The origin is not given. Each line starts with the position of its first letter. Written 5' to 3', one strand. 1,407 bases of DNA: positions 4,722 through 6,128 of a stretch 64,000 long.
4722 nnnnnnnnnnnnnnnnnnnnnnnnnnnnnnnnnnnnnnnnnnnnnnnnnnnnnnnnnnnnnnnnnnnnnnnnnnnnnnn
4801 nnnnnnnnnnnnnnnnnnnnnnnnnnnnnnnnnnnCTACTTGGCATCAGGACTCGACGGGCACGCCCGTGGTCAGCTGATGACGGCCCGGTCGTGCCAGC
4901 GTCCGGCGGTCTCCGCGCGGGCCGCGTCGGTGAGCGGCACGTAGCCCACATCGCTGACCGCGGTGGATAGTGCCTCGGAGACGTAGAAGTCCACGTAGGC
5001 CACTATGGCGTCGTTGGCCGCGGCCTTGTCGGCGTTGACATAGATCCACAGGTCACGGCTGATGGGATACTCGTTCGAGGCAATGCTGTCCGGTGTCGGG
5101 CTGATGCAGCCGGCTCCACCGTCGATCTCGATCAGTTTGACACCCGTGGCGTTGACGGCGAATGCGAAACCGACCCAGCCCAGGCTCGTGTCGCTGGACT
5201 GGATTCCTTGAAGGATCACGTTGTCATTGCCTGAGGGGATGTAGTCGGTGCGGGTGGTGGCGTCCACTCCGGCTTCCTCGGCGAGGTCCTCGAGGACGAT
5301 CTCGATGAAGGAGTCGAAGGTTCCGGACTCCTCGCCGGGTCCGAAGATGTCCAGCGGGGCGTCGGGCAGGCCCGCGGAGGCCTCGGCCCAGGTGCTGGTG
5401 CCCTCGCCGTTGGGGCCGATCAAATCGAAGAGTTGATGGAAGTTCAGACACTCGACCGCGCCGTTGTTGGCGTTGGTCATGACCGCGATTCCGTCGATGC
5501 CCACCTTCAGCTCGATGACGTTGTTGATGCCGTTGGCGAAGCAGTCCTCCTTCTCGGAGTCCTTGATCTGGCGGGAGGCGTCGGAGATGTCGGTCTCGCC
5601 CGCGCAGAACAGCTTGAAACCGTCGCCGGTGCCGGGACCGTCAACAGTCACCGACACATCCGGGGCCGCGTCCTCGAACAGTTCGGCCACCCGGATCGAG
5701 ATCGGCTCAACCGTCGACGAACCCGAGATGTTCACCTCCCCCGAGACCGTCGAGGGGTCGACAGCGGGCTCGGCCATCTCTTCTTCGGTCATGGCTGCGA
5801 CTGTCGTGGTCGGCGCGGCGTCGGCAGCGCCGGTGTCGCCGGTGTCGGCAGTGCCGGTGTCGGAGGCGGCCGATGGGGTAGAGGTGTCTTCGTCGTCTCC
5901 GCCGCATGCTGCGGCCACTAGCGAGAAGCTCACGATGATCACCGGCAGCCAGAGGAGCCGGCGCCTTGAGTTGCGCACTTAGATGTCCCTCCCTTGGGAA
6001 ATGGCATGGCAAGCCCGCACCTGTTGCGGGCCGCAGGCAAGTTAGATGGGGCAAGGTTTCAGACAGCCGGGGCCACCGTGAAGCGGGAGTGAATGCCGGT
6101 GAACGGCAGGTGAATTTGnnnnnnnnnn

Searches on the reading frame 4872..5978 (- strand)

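Call 42: search_protein_families(library=pfam, proteins=[window:4872-5978:-], max_evalue=0.001)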
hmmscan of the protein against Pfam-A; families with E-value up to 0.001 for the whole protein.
window:4872-5978:- (368 aa): 2 families
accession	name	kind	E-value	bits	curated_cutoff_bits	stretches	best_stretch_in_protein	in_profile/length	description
PF12849.12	PBP_like_2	-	5.3e-33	115.3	27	1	76-335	6-266/267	PBP superfamily domain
PF21827.1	New_glue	-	0.00092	19.4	31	0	8-64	4-57/94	New glue protein family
